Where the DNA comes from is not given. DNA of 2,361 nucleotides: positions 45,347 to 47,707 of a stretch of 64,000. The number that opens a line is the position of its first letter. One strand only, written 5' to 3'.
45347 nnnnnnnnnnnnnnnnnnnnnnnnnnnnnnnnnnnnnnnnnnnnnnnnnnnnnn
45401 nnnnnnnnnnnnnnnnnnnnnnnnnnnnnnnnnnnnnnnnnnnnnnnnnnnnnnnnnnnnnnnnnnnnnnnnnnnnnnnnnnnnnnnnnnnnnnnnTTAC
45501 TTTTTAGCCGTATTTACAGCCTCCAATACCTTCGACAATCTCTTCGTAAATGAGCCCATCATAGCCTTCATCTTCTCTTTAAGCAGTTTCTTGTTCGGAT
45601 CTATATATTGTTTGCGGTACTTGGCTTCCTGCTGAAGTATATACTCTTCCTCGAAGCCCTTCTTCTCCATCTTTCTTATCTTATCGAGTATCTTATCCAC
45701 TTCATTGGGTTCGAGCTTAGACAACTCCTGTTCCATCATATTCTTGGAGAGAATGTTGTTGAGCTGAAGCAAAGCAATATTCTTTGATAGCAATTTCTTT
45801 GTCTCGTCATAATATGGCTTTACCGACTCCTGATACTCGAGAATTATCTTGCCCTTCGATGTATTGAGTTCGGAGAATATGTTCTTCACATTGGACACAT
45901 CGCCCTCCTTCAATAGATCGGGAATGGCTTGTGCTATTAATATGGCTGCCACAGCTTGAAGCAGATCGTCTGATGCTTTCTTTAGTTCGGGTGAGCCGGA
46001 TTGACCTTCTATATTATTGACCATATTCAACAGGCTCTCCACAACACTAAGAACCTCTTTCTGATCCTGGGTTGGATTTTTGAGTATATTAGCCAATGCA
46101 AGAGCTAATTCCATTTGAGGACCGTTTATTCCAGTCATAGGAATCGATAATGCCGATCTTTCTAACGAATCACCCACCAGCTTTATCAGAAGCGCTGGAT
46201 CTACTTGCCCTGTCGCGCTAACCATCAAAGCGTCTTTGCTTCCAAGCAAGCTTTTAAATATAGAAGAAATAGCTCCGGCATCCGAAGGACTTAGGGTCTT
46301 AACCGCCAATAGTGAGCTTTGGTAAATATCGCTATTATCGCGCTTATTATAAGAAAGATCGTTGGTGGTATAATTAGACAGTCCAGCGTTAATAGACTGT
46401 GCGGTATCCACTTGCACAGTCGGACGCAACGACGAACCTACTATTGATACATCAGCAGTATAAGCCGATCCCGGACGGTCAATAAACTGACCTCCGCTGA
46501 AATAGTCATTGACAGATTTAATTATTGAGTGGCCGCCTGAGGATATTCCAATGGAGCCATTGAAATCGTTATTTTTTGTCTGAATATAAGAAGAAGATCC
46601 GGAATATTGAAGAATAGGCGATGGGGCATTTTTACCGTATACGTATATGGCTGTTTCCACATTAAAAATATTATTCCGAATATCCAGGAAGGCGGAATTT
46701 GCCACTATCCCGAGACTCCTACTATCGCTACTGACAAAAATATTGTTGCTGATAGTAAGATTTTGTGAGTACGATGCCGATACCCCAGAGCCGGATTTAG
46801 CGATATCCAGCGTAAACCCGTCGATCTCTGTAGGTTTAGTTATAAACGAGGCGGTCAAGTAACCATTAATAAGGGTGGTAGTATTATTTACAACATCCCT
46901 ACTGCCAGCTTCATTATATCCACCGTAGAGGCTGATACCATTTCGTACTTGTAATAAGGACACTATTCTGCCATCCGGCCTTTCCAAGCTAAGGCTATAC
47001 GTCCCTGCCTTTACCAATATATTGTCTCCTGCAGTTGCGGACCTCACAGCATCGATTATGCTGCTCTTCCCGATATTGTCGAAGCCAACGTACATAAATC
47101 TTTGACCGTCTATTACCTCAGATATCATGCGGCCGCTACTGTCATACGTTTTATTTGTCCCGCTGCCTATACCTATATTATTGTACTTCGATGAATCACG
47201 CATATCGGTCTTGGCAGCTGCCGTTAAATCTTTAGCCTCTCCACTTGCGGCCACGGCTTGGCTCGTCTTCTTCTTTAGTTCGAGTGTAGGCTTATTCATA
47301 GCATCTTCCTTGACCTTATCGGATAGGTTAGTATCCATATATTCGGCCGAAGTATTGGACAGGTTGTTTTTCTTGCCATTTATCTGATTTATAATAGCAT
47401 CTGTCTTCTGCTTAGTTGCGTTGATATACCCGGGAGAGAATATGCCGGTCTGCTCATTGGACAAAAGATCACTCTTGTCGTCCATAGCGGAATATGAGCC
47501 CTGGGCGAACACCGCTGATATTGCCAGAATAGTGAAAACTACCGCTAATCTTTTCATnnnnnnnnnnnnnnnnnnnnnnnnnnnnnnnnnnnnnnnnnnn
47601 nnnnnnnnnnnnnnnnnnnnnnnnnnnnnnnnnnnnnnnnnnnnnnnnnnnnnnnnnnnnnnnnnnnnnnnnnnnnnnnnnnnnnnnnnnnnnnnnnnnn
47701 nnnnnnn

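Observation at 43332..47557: Tandem paralogous secreted beta-helix proteins with homogenised termini (about 500-bp near-identical direct repeat) and a divergent repeat core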

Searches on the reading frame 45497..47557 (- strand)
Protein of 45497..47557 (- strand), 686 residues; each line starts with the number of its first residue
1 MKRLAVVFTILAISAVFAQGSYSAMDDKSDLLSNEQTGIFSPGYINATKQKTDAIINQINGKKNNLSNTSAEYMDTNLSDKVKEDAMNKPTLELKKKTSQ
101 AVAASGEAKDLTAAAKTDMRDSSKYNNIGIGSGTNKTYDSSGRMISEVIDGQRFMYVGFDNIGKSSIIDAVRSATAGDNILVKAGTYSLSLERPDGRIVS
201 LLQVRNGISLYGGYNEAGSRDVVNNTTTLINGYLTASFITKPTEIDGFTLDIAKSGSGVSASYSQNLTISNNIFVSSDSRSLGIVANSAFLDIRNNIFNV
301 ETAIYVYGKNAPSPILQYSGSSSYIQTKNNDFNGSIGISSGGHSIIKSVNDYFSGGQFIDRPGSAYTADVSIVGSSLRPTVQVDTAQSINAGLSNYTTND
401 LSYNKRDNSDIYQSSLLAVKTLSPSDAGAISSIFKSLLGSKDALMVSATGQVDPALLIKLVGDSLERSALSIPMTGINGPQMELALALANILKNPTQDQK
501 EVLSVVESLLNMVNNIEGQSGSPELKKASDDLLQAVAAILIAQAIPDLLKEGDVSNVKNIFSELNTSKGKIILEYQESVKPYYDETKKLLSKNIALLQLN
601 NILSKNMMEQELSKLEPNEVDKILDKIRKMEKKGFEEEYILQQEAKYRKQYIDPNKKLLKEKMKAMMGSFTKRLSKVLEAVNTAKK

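Call 4: search_protein_families(library=pfam, proteins=[window:45497-47557:-], max_evalue=0.1)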
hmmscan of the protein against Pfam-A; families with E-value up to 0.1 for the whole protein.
window:45497-47557:- (686 aa): 1 family
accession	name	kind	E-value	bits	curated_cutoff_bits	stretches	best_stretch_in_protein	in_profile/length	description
PF22814.2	WelO5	-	0.052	13.5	27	1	578-684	8-117/277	Carrier-protein-independent halogenase WelO5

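Call 5: search_protein_families(library=ncbifam, proteins=[window:45497-47557:-], max_evalue=0.1)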
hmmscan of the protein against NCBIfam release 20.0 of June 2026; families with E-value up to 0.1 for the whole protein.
window:45497-47557:- (686 aa): 1 family
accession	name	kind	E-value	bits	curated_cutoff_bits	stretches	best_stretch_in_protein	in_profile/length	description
TIGR02530.1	flg_new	equivalog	0.051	14.3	83.2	0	597-645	15-62/96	TIGR02530 family flagellar biosynthesis protein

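Call 8: find_homologous_proteins(query=window:45500-47557:-, max_evalue=0.001)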
Query window:45500-47557:- (686 aa): 24 proteins with E <= 0.001 among 8000 candidates.
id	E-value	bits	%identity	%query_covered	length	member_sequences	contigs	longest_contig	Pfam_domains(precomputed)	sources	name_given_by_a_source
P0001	0.0e+0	1445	100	100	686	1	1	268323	-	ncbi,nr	ncbi:MAG: hypothetical protein Q8R38_08565 [Candidatus Omnitrophota bacterium]|nr:hypothetical prote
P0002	2.5e-207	708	54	100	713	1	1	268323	-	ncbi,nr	ncbi:MAG: hypothetical protein Q8R38_08560 [Candidatus Omnitrophota bacterium]|nr:hypothetical prote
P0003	1.1e-162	561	47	100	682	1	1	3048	-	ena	-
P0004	2.2e-150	520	45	100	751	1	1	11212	-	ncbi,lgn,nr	ncbi:MAG: hypothetical protein Q8R14_03035 [Candidatus Omnitrophota bacterium]|nr:hypothetical prote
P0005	1.8e-143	497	46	99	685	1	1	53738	-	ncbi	-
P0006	7.1e-138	479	42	100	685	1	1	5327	-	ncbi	-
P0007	5.9e-127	443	41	99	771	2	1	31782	-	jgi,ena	-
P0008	7.8e-127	442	37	99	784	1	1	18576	PF05048.20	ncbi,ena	-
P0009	2.3e-117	411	34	100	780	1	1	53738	PF05048.20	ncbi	-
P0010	8.5e-117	409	60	37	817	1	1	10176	-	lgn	-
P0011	1.5e-112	395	35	99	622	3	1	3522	-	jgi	jgi:hypothetical protein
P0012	3.6e-110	387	54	37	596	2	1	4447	-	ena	-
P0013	1.1e-105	373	39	99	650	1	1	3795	-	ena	-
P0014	1.2e-105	372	52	49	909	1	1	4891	-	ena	-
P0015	3.1e-104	368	47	45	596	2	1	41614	-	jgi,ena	-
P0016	2.1e-103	365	37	94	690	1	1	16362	-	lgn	-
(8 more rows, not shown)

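Call 13: find_encoding_contigs(protein=P0005, flank=10000, max_places=3)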
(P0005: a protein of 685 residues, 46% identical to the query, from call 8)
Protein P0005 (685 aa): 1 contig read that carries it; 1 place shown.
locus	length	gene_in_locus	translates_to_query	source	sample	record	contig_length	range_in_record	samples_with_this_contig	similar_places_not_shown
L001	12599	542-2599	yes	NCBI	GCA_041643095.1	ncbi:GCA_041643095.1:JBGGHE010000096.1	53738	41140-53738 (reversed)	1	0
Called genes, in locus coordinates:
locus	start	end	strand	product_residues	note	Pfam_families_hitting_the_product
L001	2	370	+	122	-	?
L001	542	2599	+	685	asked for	-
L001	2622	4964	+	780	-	PF05048:NosD (weak)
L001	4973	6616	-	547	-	PF05226:CHASE2, PF00990:GGDEF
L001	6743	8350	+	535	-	PF25852:DUF6242_C (faint), PF14870:PSII_BNR (weak), PF15902:Sortilin-Vps10 (faint)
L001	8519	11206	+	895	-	PF02739:5_3_exonuc_N, PF01367:5_3_exonuc, PF01612:DNA_pol_A_exo1, PF22619:DNA_polI_exo1, PF00476:DNA_pol_A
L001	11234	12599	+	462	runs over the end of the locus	PF08323:Glyco_transf_5, PF00534:Glycos_transf_1, PF13692:Glyco_trans_1_4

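Call 14: find_encoding_contigs(protein=P0016, flank=10000, max_places=3)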
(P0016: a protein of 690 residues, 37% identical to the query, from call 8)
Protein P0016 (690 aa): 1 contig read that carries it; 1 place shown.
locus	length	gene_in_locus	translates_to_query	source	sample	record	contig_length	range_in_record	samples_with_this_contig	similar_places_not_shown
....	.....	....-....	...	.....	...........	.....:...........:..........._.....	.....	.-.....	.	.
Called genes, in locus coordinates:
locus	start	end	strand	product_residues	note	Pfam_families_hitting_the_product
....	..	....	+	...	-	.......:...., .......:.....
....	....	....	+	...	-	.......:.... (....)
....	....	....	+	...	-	-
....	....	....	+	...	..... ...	-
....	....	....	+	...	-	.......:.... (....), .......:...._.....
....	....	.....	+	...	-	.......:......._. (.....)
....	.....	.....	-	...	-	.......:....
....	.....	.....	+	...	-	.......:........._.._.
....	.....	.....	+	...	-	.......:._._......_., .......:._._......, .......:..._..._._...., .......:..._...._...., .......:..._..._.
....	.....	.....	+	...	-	?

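Call 25: find_encoding_contigs(protein=P0008, flank=10000, max_places=3)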
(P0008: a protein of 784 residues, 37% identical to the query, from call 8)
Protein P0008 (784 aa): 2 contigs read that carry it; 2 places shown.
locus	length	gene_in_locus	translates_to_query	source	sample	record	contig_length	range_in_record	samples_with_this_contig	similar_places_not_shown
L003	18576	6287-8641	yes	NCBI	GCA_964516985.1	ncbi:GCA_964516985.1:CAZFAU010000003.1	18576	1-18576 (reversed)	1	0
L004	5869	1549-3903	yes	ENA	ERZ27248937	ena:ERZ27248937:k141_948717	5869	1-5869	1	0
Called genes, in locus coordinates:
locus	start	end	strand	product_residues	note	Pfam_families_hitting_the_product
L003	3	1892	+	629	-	?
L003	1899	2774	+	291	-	PF01545:Cation_efflux, PF16916:ZT_dimer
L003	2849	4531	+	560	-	PF01368:DHH, PF02272:DHHA1, PF17768:RecJ_OB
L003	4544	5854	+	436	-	PF00672:HAMP, PF00990:GGDEF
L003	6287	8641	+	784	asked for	PF05048:NosD (faint)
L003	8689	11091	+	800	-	-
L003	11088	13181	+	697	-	PF22734:NNH2 (weak)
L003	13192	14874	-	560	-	PF05226:CHASE2, PF00990:GGDEF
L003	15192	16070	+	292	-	PF25852:DUF6242_C (faint), PF14870:PSII_BNR (faint), PF15899:BNR_6 (faint), PF15902:Sortilin-Vps10 (weak)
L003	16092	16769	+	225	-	-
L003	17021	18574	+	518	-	?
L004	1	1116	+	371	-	?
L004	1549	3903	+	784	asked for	PF05048:NosD (faint)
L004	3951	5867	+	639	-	?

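Call 26: find_encoding_contigs(protein=P0015, flank=10000, max_places=3)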
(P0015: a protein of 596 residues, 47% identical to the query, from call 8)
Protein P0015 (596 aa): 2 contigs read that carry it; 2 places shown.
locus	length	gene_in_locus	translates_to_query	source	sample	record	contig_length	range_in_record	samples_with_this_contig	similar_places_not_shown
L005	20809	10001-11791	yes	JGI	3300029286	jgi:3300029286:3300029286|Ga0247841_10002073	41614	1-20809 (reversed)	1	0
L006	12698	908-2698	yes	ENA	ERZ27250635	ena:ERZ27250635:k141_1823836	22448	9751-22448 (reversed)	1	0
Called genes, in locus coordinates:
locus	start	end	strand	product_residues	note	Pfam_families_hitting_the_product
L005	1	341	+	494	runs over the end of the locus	PF01134:GIDA, PF21680:GIDA_C_1st, PF13932:SAM_GIDA_C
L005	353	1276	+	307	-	PF04055:Radical_SAM, PF16199:Radical_SAM_C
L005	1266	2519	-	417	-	PF00483:NTP_transferase, PF24894:Hexapep_GlmU, PF25084:LbH_EIF2B (faint), PF25247:LbH_GLGC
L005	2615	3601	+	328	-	PF01384:PHO4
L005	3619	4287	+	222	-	PF01865:PhoU_div, PF01895:PhoU (faint)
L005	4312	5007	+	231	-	PF04366:Ysc84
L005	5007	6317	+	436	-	PF00672:HAMP, PF00990:GGDEF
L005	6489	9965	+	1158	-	-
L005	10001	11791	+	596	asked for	-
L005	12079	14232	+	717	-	PF05048:NosD (faint), PF13229:Beta_helix (weak)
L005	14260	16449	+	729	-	PF13229:Beta_helix (weak)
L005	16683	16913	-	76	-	-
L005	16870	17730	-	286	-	PF14528:LAGLIDADG_3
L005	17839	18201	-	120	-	PF07238:PilZ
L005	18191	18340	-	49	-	-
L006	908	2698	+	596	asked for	-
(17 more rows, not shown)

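Call 27: find_encoding_contigs(protein=P0007, flank=10000, max_places=3)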
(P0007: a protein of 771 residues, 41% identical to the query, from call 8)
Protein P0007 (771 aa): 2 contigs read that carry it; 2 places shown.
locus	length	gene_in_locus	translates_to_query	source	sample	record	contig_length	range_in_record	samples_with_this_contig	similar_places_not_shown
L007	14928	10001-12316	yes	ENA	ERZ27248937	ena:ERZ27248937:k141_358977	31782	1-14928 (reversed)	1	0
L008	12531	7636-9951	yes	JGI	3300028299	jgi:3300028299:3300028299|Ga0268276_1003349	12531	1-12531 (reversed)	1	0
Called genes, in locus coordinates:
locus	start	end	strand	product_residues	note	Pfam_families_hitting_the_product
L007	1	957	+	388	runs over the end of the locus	PF08486:SpoIID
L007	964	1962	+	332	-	PF02547:Queuosine_synth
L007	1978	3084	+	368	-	PF01702:TGT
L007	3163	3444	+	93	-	PF02699:YajC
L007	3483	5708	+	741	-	PF07549:Sec_GG (weak), PF21760:SecD_1st, PF22599:SecDF_P1_head, PF02355:SecD_SecF_C, PF00873:ACR_tran (weak), PF03176:MMPL, PF02355:SecD_SecF_C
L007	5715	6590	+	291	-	PF01545:Cation_efflux, PF16916:ZT_dimer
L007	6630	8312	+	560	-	PF01368:DHH, PF02272:DHHA1, PF17768:RecJ_OB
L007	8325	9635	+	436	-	PF00672:HAMP, PF00990:GGDEF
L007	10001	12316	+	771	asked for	-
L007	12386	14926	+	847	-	?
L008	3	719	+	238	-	?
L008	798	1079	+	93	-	PF02699:YajC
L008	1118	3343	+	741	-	PF07549:Sec_GG (weak), PF21760:SecD_1st, PF22599:SecDF_P1_head, PF02355:SecD_SecF_C, PF00873:ACR_tran (weak), PF03176:MMPL, PF02355:SecD_SecF_C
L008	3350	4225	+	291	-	PF01545:Cation_efflux, PF16916:ZT_dimer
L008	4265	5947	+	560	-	PF01368:DHH, PF02272:DHHA1, PF17768:RecJ_OB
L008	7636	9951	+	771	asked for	-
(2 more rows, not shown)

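Call 28: predict_structure(alignment_id=A1)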
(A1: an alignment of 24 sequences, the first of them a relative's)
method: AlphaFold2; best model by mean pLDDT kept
length: 686 residues; sequences in the alignment: 24
mean_pLDDT: 68.7   pTM: 0.43
mean pLDDT of the five models: 68.7, 67.2, 66.2, 65.2, 63.8
residues with pLDDT >= 90: 112; 70-90: 298; 50-70: 94; < 50: 182
segments of 3 or more residues with pLDDT < 50: 17-45, 60-123, 310-320, 360-366, 373-425, 469-477, 682-686
pLDDT, mean of each block of 10 residues (from residue 1): 68 57 39 39 52 60 39 41 40 30 28 27 66 91 90 92 92 92 93 76 92 92 89 90 93 88 91 91 91 92 79 35 79 86 73 65 48 43 25 25 30 45 52 78 62 64 56 41 70 76 81 66 71 80 65 76 83 83 88 84 80 83 86 82 87 83 83 75 42
secondary structure, 60 per line:
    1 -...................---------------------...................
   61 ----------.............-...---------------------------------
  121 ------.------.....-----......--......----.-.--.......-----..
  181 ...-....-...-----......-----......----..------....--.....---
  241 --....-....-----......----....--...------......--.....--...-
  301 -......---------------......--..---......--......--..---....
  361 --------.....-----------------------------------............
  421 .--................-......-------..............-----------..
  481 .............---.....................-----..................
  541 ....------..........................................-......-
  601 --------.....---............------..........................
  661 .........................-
elements in order (helices of 4 or more, strands of 3 or more residues): H2-20 H42-60 H71-83 E134-138 E144-149 E152-157 H167-173 E179-183 E185-188 E190-192 E198-203 E209-214 E227-230 E233-237 E243-246 E248-251 E257-262 E267-270 E273-275 E282-287 E290-294 E297-299 E302-307 E323-328 E336-341 E344-349 E357-360 E369-373 H409-421 H424-439 H441-446 H454-467 H479-493 H497-517 H523-544 H551-592 H594-599 H609-613 H617-628 H635-685

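Call 33: fold_search(model_id=the predicted structure, library=pdb)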
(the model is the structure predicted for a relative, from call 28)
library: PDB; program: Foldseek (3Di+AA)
matches with E <= 10: 263; with E <= 0.001: 0
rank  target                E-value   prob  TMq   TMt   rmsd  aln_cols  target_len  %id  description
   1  9rkv_O                2.7e-03  0.98  0.13  0.16  19.9       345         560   12  Agrobacterium phage 7-7-1 tail fibers (released 2025-12-10)
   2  4nk6                  8.9e-03  0.60  0.09  0.13  13.8       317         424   12  Crystal Structure of the periplasmic alginate epimerase AlgG (released 2014-01-15)
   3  3vmv                  1.1e-02  1.00  0.20  0.37  11.9       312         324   16  Crystal structure of pectate lyase Bsp165PelA from Bacillus sp. N165 (released 2012-07-25)
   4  3lmw_B                1.3e-02  0.92  0.15  0.22  15.4       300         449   13  Crystal structure of iota-carrageenase family GH82 from A. fortis in absence of chloride ions (released 2010-08-18)
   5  1ru4                  3.7e-02  0.77  0.15  0.23  14.1       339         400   10  Crystal structure of pectate lyase Pel9A (released 2004-04-13)
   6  8wm1_A                6.2e-02  0.75  0.15  0.21   9.8       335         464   10  DHS dehydratase (released 2024-10-02)
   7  4nk8                  6.5e-02  0.35  0.12  0.16  13.8       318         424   12  Crystal Structure of the periplasmic alginate epimerase AlgG D317A mutant (released 2014-01-15)
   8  7c7d_A                8.9e-02  0.96  0.20  0.24   9.1       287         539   14  Crystal structure of the catalytic unit of thermostable GH87 alpha-1,3-glucanase from Streptomyces thermodiastaticus s (released 2020-11-11)
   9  9rkv_N                9.4e-02  0.66  0.14  0.17  16.4       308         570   13  Agrobacterium phage 7-7-1 tail fibers (released 2025-12-10)
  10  4xlc                  1.0e-01  0.57  0.16  0.18  14.0       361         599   12  Tailspike protein double mutant D339N/E372A of E. coli bacteriophage HK620 (released 2016-01-20)
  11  4ozz                  1.6e-01  0.08  0.08  0.11  16.2       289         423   12  Crystal Structure of the periplasmic alginate epimerase AlgG T265N T268M double mutant (released 2015-03-04)
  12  9ozd_B                2.1e-01  0.47  0.14  0.22   9.3       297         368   12  Crystal structure of the polysaccharide lyase RbmB from Vibrio cholerae bound to Vibrio Polysaccharide (released 2026-03-11)
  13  5gkq_A                2.4e-01  0.21  0.11  0.11  11.9       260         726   15  Structure of PL6 family alginate lyase AlyGC mutant-R241A (released 2017-02-08)
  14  9rkv_M                2.5e-01  0.51  0.15  0.18  17.9       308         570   14  Agrobacterium phage 7-7-1 tail fibers (released 2025-12-10)
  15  4ozy                  2.7e-01  0.12  0.10  0.13  14.2       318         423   11  Crystal Structure of the periplasmic alginate epimerase AlgG T265N mutant (released 2015-03-04)
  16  9ozd_A                2.8e-01  0.38  0.14  0.22   9.8       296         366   13  Crystal structure of the polysaccharide lyase RbmB from Vibrio cholerae bound to Vibrio Polysaccharide (released 2026-03-11)
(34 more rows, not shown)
